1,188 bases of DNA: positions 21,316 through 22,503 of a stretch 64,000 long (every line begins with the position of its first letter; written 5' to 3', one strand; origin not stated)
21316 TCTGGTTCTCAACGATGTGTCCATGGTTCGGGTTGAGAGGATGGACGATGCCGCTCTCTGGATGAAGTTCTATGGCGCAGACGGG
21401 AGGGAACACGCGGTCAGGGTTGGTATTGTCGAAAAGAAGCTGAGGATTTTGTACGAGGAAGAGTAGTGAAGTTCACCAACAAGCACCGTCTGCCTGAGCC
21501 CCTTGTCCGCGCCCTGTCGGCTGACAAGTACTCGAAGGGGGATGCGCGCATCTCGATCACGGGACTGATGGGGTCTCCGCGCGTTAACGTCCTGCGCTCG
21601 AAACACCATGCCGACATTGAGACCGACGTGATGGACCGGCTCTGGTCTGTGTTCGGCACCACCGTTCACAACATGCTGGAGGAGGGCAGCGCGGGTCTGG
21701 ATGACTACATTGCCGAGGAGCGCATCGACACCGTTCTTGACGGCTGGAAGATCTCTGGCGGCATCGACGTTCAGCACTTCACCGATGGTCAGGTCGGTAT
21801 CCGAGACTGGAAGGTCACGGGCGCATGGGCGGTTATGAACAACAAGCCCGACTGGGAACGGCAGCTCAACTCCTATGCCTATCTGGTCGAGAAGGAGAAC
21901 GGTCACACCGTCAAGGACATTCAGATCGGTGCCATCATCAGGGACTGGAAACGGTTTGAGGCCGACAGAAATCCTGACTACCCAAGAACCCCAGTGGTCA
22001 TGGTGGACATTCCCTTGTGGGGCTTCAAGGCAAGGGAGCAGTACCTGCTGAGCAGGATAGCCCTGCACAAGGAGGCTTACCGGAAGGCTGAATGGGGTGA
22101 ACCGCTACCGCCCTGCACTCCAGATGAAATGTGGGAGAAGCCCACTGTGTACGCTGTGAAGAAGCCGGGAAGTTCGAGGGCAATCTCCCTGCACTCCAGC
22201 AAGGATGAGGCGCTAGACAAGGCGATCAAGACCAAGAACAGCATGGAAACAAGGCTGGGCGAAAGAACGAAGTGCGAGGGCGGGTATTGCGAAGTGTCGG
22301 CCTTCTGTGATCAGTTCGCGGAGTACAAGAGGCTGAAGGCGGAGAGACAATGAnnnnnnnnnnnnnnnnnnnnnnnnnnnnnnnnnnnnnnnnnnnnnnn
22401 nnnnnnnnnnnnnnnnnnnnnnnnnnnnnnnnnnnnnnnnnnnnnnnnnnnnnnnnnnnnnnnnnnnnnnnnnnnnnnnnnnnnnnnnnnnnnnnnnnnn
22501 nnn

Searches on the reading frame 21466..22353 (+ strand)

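Call 95: search_protein_families(library=pfam, proteins=[window:21466-22353:+], max_evalue=0.01)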
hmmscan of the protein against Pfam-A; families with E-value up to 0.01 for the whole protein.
window:21466-22353:+ (295 aa): 2 families
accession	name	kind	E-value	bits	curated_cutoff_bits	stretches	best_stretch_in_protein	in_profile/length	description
PF12705.13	PDDEXK_1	-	0.00015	22.2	22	1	81-281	112-246/247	PD-(D/E)XK nuclease superfamily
PF09954.14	DUF2188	-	0.00056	20.4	22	1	229-253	11-35/62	Uncharacterized protein conserved in bacteria (DUF2188)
